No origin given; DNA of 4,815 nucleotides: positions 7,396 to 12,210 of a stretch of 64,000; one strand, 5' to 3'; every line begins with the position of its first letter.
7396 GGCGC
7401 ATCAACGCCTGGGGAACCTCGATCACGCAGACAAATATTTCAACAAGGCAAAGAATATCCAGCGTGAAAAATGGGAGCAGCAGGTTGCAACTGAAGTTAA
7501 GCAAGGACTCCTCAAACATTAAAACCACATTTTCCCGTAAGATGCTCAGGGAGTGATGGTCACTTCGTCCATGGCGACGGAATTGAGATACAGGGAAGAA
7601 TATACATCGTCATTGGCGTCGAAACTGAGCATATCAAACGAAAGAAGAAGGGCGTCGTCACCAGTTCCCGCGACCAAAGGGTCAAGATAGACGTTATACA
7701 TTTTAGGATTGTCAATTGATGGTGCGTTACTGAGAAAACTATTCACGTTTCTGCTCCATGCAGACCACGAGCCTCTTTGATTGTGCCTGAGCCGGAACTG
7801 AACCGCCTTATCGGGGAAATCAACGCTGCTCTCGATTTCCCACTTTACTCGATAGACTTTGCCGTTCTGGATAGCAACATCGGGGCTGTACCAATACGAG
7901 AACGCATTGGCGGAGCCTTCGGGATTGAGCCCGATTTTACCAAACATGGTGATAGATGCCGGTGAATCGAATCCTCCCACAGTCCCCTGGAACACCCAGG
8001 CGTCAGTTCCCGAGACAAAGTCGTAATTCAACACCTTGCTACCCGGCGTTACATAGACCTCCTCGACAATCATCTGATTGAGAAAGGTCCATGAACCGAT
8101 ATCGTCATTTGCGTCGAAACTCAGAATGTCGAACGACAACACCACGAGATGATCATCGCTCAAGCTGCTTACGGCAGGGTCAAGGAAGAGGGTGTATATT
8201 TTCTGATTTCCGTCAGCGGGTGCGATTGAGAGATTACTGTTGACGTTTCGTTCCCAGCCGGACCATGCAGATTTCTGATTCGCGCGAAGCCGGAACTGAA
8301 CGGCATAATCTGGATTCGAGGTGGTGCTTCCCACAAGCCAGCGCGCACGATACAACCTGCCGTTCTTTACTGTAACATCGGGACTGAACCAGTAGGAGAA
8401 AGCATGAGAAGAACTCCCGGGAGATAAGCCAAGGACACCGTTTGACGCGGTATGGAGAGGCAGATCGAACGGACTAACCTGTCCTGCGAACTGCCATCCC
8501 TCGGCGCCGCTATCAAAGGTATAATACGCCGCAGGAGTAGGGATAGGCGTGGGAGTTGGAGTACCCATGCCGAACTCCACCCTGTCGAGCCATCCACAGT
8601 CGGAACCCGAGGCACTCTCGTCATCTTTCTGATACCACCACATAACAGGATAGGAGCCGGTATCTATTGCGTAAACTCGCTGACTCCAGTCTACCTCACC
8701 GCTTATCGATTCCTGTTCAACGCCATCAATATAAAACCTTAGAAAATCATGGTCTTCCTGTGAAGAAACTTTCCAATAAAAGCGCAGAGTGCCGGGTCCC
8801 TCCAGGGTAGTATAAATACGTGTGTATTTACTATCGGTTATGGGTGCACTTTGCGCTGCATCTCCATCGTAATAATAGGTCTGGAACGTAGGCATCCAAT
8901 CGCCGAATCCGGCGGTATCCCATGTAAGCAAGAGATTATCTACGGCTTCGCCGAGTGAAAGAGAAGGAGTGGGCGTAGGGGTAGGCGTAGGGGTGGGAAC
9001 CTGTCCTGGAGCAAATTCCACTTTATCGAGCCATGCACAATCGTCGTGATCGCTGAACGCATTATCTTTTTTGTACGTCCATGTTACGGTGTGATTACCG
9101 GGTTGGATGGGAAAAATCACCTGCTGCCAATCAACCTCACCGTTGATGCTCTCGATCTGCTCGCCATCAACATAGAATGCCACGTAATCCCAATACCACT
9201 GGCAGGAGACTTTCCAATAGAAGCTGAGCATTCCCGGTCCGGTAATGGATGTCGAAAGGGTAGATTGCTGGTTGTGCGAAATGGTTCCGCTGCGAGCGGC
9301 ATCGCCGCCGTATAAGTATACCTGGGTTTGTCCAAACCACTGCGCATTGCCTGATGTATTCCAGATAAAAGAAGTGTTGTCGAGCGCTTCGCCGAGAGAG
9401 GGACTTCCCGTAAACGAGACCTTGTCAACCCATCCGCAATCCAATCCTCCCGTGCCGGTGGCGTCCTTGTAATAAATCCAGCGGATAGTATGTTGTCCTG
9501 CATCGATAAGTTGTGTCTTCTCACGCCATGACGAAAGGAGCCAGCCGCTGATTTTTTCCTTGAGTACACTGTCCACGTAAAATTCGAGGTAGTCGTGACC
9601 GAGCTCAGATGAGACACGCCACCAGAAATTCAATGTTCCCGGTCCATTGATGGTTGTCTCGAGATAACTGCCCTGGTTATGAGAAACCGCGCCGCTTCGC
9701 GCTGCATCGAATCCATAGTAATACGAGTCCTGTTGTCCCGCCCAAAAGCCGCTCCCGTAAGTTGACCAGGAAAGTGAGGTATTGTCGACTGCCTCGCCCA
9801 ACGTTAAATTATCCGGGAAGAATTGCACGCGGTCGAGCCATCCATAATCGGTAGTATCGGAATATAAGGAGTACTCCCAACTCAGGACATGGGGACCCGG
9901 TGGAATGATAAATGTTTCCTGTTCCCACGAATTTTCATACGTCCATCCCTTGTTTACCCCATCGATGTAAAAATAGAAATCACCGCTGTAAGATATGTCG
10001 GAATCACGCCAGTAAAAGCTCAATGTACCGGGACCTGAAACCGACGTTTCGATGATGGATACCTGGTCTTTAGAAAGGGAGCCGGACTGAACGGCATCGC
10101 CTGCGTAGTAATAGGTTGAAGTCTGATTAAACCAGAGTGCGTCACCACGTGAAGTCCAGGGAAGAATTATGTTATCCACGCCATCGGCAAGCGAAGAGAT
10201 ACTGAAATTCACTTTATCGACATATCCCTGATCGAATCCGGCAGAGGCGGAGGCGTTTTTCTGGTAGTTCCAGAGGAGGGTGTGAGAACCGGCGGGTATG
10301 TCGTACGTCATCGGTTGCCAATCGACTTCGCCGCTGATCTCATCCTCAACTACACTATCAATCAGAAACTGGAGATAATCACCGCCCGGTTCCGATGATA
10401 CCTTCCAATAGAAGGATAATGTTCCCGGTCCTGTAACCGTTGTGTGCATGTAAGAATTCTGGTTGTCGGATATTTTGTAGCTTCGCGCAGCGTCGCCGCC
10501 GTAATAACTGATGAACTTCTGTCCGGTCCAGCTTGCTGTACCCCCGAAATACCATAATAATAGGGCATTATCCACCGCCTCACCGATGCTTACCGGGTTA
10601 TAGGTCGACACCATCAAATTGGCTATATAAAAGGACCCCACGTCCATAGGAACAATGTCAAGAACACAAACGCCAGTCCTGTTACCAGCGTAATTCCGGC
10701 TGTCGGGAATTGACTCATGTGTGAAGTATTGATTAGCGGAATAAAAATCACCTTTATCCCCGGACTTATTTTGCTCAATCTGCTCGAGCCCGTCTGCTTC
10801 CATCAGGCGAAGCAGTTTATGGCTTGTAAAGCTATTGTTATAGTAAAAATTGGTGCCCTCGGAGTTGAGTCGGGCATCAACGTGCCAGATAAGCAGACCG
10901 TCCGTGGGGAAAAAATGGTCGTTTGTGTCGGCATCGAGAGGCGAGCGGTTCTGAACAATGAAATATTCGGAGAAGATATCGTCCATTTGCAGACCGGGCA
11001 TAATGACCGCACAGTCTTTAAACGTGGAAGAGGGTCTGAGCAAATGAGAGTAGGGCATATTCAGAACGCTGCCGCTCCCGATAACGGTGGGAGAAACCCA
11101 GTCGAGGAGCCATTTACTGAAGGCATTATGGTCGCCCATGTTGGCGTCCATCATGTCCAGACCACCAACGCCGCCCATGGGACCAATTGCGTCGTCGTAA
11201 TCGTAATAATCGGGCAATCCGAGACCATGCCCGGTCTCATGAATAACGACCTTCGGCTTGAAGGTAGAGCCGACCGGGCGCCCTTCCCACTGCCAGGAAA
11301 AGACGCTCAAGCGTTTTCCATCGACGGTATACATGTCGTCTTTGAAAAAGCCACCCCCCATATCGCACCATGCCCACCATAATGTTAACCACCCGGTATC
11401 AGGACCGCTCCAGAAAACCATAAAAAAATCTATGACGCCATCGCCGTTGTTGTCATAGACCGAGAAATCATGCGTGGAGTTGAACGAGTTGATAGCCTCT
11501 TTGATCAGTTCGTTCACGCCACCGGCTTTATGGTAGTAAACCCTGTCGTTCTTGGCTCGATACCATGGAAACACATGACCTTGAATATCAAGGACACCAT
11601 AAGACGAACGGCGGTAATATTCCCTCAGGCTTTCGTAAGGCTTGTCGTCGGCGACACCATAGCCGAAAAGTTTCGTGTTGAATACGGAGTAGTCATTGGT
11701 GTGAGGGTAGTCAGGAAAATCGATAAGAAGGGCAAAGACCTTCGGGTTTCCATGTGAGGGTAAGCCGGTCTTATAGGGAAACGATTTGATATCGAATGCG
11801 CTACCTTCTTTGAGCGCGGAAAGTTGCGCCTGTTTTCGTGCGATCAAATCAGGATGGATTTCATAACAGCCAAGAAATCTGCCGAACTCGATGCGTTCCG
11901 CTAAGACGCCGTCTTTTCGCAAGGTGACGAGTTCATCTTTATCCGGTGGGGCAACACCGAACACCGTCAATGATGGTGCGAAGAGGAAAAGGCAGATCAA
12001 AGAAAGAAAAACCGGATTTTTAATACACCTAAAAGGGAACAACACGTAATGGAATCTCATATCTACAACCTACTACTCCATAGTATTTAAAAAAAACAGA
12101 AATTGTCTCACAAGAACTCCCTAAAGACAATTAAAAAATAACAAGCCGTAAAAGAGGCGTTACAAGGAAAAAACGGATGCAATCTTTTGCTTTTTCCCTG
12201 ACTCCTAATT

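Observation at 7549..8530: Unrecognised ~160-aa C-terminal module, always as an ordered A-B tandem pair, shared by four unrelated secreted proteins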

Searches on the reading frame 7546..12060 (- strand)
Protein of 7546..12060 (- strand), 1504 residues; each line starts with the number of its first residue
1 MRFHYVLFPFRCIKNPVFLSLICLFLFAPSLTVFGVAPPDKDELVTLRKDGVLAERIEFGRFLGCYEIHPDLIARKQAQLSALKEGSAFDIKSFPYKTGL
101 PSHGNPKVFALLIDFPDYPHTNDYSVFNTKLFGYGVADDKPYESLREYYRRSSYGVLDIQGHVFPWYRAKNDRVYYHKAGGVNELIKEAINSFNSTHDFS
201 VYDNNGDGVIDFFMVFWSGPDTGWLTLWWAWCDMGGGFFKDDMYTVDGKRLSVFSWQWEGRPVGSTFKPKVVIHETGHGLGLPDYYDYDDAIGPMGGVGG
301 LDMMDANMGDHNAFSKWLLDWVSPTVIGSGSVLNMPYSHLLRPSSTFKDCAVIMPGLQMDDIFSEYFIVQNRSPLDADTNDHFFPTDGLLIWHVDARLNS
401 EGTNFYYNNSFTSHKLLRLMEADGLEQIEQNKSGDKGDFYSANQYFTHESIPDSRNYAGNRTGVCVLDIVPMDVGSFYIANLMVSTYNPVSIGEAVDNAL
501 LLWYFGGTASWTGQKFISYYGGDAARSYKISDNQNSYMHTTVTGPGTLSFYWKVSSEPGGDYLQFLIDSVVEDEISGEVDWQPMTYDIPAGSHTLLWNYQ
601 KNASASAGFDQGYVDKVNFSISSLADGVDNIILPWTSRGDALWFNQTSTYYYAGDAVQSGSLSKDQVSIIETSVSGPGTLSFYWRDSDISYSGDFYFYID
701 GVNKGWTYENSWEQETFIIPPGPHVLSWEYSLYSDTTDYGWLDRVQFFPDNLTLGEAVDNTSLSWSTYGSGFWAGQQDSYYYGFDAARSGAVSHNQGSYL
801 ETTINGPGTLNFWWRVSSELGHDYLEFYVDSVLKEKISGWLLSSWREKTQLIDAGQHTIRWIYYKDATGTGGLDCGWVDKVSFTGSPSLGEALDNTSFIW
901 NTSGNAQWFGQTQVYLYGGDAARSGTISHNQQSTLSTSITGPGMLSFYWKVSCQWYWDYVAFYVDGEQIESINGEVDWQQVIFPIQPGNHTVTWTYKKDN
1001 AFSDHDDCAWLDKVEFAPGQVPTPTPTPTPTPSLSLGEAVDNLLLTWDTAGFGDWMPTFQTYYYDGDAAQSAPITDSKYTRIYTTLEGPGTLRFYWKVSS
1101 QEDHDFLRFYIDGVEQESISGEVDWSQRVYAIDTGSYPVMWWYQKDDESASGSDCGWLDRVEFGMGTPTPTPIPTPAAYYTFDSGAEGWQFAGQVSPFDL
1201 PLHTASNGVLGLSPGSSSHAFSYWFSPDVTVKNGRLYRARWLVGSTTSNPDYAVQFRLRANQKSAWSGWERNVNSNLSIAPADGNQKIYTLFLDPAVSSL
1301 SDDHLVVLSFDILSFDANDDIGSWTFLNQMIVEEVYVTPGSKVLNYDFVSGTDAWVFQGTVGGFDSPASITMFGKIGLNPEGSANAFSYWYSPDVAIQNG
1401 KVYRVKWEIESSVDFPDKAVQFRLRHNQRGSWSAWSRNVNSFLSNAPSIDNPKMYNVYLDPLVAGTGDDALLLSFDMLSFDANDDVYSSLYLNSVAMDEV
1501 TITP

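Call 4: search_protein_families(library=pfam, proteins=[window:7546-12060:-], max_evalue=0.1)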
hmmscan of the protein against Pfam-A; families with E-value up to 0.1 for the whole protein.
window:7546-12060:- (1504 aa): 1 family
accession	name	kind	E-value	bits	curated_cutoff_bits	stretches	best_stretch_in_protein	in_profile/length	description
PF05547.17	Peptidase_M6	-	1.1e-06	28.6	22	1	107-288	14-245/294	Immune inhibitor A peptidase M6, catalytic domain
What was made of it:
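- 7546..12060 (-): Host gene 1: a 1504-aa secreted M6-family metalloprotease with internal ~125-aa repeats. It is identical to database protein P0048. PF05547 (call 4).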

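Call 8: search_protein_families(library=ncbifam, proteins=[window:7546-12060:-], max_evalue=1)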
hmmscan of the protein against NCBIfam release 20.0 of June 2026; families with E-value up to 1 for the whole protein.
window:7546-12060:- (1504 aa): 2 families
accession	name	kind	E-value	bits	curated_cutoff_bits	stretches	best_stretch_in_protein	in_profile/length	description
TIGR03296.1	M6dom_TIGR03296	domain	5.7e-40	138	110.8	1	111-393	2-286/286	M6 family metalloprotease domain-containing protein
NF033628.1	snapalysin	exception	0.027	14.3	300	1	270-287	150-167/207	snapalysin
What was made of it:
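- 7546..12060 (-): TIGR03296, 138 bits (call 8).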

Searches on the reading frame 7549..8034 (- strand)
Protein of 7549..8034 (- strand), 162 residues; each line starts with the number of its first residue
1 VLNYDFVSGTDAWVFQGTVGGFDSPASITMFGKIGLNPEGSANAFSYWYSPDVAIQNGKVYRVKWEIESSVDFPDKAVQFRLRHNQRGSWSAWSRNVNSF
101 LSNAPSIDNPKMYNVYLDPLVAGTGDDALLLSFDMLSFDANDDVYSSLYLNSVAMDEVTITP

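Call 24: search_protein_representatives(alignment_id=A2)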
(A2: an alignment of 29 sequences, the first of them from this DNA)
Query: 29 sequences, 162 profile positions. Proteins with E-value up to 0.001 (for the whole library): 892; up to 1e-10: 726; up to 1e-30: 264. The best 150 are listed.
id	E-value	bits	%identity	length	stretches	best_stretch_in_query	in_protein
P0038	1.3e-150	512.5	-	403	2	2-162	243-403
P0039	5.1e-140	478.1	-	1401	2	3-162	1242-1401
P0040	9.1e-140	477.3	-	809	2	2-162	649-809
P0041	3.2e-137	469.0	-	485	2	1-162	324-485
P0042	3.0e-136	465.8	-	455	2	2-162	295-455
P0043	2.1e-133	456.6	-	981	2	2-162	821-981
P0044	1.3e-131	450.8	-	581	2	3-161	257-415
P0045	2.0e-131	450.2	-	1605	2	1-160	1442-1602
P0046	2.6e-131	449.8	-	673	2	2-159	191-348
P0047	2.9e-131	449.6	-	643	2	2-162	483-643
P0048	4.8e-131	448.9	-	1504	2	2-162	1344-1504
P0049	7.1e-127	435.4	-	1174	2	2-159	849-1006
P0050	3.0e-125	430.1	-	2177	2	3-162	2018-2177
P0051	6.1e-125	429.1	-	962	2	3-162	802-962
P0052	6.9e-123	422.4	-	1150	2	1-162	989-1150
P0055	1.8e-122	421.0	-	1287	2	2-159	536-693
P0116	9.0e-52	191.2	-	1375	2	1-159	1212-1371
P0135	1.8e-47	177.2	-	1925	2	2-159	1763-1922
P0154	1.5e-45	170.9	-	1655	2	5-159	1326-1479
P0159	8.5e-45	168.5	-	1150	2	2-159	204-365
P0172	1.3e-43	164.7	-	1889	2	1-158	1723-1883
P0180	3.5e-42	160.0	-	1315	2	2-158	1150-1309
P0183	4.6e-42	159.6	-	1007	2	3-158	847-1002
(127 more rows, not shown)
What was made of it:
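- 892 representatives with E<=1e-3 and 264 with E<=1e-30 among 1.84 billion proteins (call 24).
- Tried and rejected: It was of little use for architectures or taxonomy, and the exhaustive search (call 24) was used instead.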

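Call 25: predict_structure(alignment_id=A2)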
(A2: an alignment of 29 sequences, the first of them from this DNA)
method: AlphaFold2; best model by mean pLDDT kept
length: 162 residues; sequences in the alignment: 29
mean_pLDDT: 92.5   pTM: 0.86
mean pLDDT of the five models: 92.5, 91.9, 90.0, 88.9, 82.3
residues with pLDDT >= 90: 130; 70-90: 30; 50-70: 2; < 50: 0
segments of 3 or more residues with pLDDT < 50: none
pLDDT, mean of each block of 10 residues (from residue 1): 82 89 94 94 96 93 97 96 90 90 94 95 90 95 96 94 79
secondary structure, 60 per line:
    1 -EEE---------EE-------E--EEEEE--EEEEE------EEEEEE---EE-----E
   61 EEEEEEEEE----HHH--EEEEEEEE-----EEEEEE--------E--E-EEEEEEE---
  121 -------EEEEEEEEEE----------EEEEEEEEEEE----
elements in order: E2-4 E26-30 E33-37 E44-49 E60-69 E79-86 E92-97 E111-117 E128-137 E148-158
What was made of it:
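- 7549..8034 (-): Module copy B of the M6 metalloprotease. It ends at the C-terminal Pro; the stop codon is 7546-7548. AlphaFold model pLDDT 92.5 (call 25).
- On CBM4 / CBM_4_9 (PF02018; galactose-binding-domain-like clan): AlphaFold model with pLDDT 92.5 (call 25).
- Single module: pLDDT 92.5, pTM 0.86 (call 25).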

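Call 30: fold_search(model_id=the predicted structure, library=pdb)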
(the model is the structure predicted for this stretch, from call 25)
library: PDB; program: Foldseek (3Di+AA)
matches with E <= 10: 1610; with E <= 0.001: 149
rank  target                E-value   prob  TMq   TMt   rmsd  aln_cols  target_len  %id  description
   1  4xuo_A                7.6e-06  1.00  0.53  0.54   5.8       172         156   12  Structure of the CBM22-1 xylan-binding domain from Paenibacillus barcinonensis Xyn10C (released 2015-06-03)
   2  2x11_A                1.4e-05  1.00  0.55  0.21   6.8       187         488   11  Crystal structure of the complete EphA2 ectodomain in complex with ephrin A5 receptor binding domain (released 2010-03-16)
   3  1ulo                  1.7e-05  1.00  0.63  0.66   4.6       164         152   21  N-TERMINAL CELLULOSE-BINDING DOMAIN FROM CELLULOMONAS FIMI BETA-1,4-GLUCANASE C, NMR, MINIMIZED AVERAGE STRUCTURE (released 1997-04-01)
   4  3nru_J                1.8e-05  1.00  0.55  0.55   5.8       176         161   12  Ligand binding domain of EPHA7 (released 2010-12-08)
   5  1k42_MODEL_1_A        1.9e-05  1.00  0.56  0.54   5.7       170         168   10  The Solution Structure of the CBM4-2 Carbohydrate Binding Module from a Thermostable Rhodothermus marinus Xyla (released 2002-05-29)
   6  4xup_E                2.1e-05  1.00  0.52  0.53   6.1       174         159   12  Structure of the N-terminal CBM22-1-CBM22-2 tandem domain from Paenibacillus barcinonensis Xyn10C (released 2015-06-03)
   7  1wky                  2.4e-05  1.00  0.58  0.24   5.7       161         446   12  Crystal structure of alkaline mannanase from Bacillus sp. strain JAMB-602: catalytic domain and its Carbohydrate Binding (released 2005-06-15)
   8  4xup_C                2.4e-05  1.00  0.53  0.53   5.4       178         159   12  Structure of the N-terminal CBM22-1-CBM22-2 tandem domain from Paenibacillus barcinonensis Xyn10C (released 2015-06-03)
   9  3czu_A                2.6e-05  1.00  0.58  0.54   6.7       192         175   10  Crystal structure of the human ephrin A2- ephrin A1 complex (released 2008-08-12)
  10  3hei_A                3.0e-05  1.00  0.60  0.57   5.5       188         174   10  Ligand Recognition by A-Class Eph Receptors: Crystal Structures of the EphA2 Ligand-Binding Domain and the EphA2/ephri (released 2009-06-30)
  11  9euf_8                3.0e-05  1.00  0.55  0.17   6.4       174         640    9  Cryo-EM structure of Staphylococcus aureus bacteriophage phi812 baseplate in the pre-contraction state - complete (released 2025-04-09)
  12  8a28_A                3.1e-05  1.00  0.48  0.24   6.5       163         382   14  Structure of the astacin zymogen of LAST-MAM from Limulus polyphemus (released 2022-10-19)
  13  3nru_L                3.7e-05  1.00  0.50  0.52  10.9       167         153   11  Ligand binding domain of EPHA7 (released 2010-12-08)
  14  3gxu_A                4.7e-05  1.00  0.61  0.58   5.5       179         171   12  Crystal structure of Eph receptor and ephrin complex (released 2009-10-27)
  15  8iq9_B                4.7e-05  1.00  0.51  0.18   5.4       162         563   10  Crystal structure of trimeric K2-2 TSP in complex with tetrasaccharide and octasaccharide (released 2024-02-21)
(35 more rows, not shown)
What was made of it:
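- Foldseek: CBM22 and CBM4, E about 1e-5 (call 30).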

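Call 35: search_protein_families(library=pfam, alignment_id=A3, max_evalue=0.00001)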
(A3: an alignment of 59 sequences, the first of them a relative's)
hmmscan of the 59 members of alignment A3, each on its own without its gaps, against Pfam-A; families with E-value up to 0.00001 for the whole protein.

A. member 1, P0040 (809 aa): 0 families

B. families by the number of members that match (of 59 scanned): 39 families (the first 25 are shown)
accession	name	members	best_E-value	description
PF13229.12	Beta_helix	13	5.8e-35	Right handed beta helix region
PF07602.17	DUF1565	7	3.4e-14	Protein of unknown function (DUF1565)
PF00082.27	Peptidase_S8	4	9.6e-45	Subtilase family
PF05048.19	NosD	4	7.4e-24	Periplasmic copper-binding protein (NosD)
PF03781.23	FGE-sulfatase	2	2.7e-141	Sulfatase-modifying factor enzyme 1-like domain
PF00963.24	Cohesin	2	1.4e-14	Cohesin domain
PF13620.12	CarboxypepD_reg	2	6.7e-13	Carboxypeptidase regulatory-like domain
PF00932.25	LTD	2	7.3e-11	Lamin Tail Domain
PF02415.23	Chlam_PMP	2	1.1e-10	Chlamydia polymorphic membrane protein (Chlamydia_PMP) repeat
PF00246.29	Peptidase_M14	1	3.8e-70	Zinc carboxypeptidase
PF22612.2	GH113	1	1.6e-64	Glycoside Hydrolase Family 113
PF13540.12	RCC1_2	1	1.2e-63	Regulator of chromosome condensation (RCC1) repeat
PF01839.29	FG-GAP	1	4e-58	FG-GAP repeat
PF03415.19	Peptidase_C11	1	6e-53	Clostripain family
PF01364.23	Peptidase_C25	1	1.5e-44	Peptidase family C25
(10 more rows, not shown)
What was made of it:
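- Beta-helix-type cargo (call 35) may be lyases. Proteases, propellers, cohesin, FG-GAP, RCC1 and CARDB cargo dominate (call 35). The cargo spectrum (proteases, beta-helix adhesin-like proteins, propellers) resembles T9SS or PEP-CTERM cargo (call 35). Two members carry cohesin domains (call 35).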

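Call 43: list_cluster_members(proteins=[P0183, P0180, P0172, P0159, P0046, P0055, P0135, P0154, P0048, P0116])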
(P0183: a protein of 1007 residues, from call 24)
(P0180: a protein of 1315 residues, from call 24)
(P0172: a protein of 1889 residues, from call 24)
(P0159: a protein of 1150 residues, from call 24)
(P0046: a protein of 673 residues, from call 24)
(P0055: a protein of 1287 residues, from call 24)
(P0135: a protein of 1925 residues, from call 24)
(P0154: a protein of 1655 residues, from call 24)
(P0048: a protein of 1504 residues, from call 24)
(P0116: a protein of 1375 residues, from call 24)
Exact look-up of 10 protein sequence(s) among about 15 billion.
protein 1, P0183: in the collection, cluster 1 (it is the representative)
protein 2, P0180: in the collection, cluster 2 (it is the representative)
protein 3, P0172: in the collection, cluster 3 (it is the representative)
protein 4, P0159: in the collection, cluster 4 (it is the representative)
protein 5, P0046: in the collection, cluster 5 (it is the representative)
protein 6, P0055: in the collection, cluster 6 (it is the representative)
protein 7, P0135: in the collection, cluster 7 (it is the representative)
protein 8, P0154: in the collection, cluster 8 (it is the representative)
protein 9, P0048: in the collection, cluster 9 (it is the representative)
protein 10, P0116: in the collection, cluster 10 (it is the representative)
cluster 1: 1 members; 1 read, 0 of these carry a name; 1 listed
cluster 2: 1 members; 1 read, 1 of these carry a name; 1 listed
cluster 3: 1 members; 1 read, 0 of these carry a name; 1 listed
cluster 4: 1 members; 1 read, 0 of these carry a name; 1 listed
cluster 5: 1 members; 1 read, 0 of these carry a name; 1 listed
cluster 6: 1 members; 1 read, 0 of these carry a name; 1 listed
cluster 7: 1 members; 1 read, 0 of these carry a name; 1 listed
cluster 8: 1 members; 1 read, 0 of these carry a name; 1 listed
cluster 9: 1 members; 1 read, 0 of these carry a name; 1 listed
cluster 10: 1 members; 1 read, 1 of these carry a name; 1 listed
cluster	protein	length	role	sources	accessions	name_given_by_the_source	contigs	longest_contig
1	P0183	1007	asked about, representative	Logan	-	-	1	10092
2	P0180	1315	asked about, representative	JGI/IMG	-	hypothetical protein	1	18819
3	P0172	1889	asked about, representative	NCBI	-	-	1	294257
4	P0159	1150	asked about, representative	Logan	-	-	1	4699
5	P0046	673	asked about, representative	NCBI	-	-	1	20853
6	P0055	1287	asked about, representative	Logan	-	-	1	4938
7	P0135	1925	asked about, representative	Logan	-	-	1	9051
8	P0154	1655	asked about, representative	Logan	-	-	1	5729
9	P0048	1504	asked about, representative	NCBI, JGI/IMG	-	-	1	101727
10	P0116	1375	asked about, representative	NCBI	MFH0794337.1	MAG: kelch repeat-containing protein, partial [bacterium]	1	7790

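Call 45: find_encoding_contigs(protein=P0048, flank=1000, max_places=3)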
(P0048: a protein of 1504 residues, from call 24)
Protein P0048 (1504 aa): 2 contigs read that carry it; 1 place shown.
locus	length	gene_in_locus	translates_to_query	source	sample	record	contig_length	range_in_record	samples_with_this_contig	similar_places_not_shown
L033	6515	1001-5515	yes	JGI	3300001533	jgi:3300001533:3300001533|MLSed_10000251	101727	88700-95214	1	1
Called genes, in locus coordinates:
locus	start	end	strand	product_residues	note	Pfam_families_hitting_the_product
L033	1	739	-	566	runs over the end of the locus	PF13145:Rotamase_2, PF13616:Rotamase_3, PF00639:Rotamase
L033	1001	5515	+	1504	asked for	PF05547:Peptidase_M6 (weak)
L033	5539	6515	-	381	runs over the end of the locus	PF00582:Usp, PF07719:TPR_2 (faint), PF13181:TPR_8 (faint)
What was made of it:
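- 7546..12060 (-): P0048 lies on JGI contig MLSed_10000251 (call 45).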

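Call 46: find_encoding_contigs(protein=P0172, flank=10000, max_places=2)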
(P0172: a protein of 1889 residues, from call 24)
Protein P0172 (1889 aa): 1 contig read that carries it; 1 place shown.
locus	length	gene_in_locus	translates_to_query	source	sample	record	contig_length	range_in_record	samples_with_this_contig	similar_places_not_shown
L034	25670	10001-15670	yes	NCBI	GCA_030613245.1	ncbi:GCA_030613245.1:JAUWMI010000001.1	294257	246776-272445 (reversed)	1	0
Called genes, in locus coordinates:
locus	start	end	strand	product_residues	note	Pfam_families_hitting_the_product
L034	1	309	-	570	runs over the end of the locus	PF13231:PMT_2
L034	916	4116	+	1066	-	PF25596:CPSase_L_D1, PF02222:ATP-grasp, PF02786:CPSase_L_D2, PF07478:Dala_Dala_lig_C, PF02787:CPSase_L_D3, PF25596:CPSase_L_D1, PF02786:CPSase_L_D2, PF02222:ATP-grasp, +7 more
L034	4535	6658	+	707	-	-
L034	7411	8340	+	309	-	-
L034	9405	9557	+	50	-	-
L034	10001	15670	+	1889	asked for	PF13620:CarboxypepD_reg, PF13715:CarbopepD_reg_2 (faint), PF07705:CARDB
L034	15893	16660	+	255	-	-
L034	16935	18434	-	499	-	PF02638:GHL10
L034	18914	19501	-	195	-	PF01844:HNH, PF13395:HNH_4 (weak), PF14279:HNH_5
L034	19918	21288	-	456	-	-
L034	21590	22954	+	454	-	PF00512:HisKA, PF02518:HATPase_c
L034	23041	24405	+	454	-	PF00072:Response_reg, PF00158:Sigma54_activat, PF14532:Sigma54_activ_2, PF00004:AAA (weak), PF07724:AAA_2, PF07728:AAA_5, PF25601:AAA_lid_14, PF02954:HTH_8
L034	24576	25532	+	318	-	-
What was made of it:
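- The distant member P0172 lies in a Sumerlaeota MAG (call 46).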

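Call 54: search_protein_families(library=pfam, alignment_id=A2, max_evalue=10)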
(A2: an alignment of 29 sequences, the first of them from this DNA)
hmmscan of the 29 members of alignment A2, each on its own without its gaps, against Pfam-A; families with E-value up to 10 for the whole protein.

A. member 1, seq(162 aa): 1 family
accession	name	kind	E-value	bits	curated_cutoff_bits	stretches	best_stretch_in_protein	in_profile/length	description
PF16598.10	Edc3_linker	-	0.15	13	30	1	69-112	41-81/91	Linker region of enhancer of mRNA-decapping protein 3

B. families by the number of members that match (of 29 scanned): 10 families
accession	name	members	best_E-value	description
PF02018.23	CBM_4_9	3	0.019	Carbohydrate binding domain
PF13364.12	BetaGal_ABD2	2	0.039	Beta-galactosidase second all-beta domain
PF04126.18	Cyclophil_like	1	0.0019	Cyclophilin-like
PF24534.1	HMA_PCA1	1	0.077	PCA1 HMA heavy metal-associated domain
PF12499.13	DUF3707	1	0.094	Pherophorin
PF25513.1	P2_C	1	0.097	Viral coat protein P2 C-terminal domain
PF16598.10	Edc3_linker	1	0.15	Linker region of enhancer of mRNA-decapping protein 3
PF18236.6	AGO_N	1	0.15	Argonaute N domain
PF24558.1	DUF7604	1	0.16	Domain of unknown function (DUF7604)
PF09909.14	DUF2138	1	0.18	Uncharacterized protein conserved in bacteria (DUF2138)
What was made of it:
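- On CBM4 / CBM_4_9 (PF02018; galactose-binding-domain-like clan): Scanning 29 modules at E<=10 gives CBM_4_9 in only 3, best E 0.019 (call 54).
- Closest known: CBM4 / Pfam CBM_4_9. Different: No significant Pfam match (best E 0.019 in 3 of 29 modules, call 54).
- Pfam CBM_4_9 gives sub-threshold hits in 3 of 29 modules (call 54).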
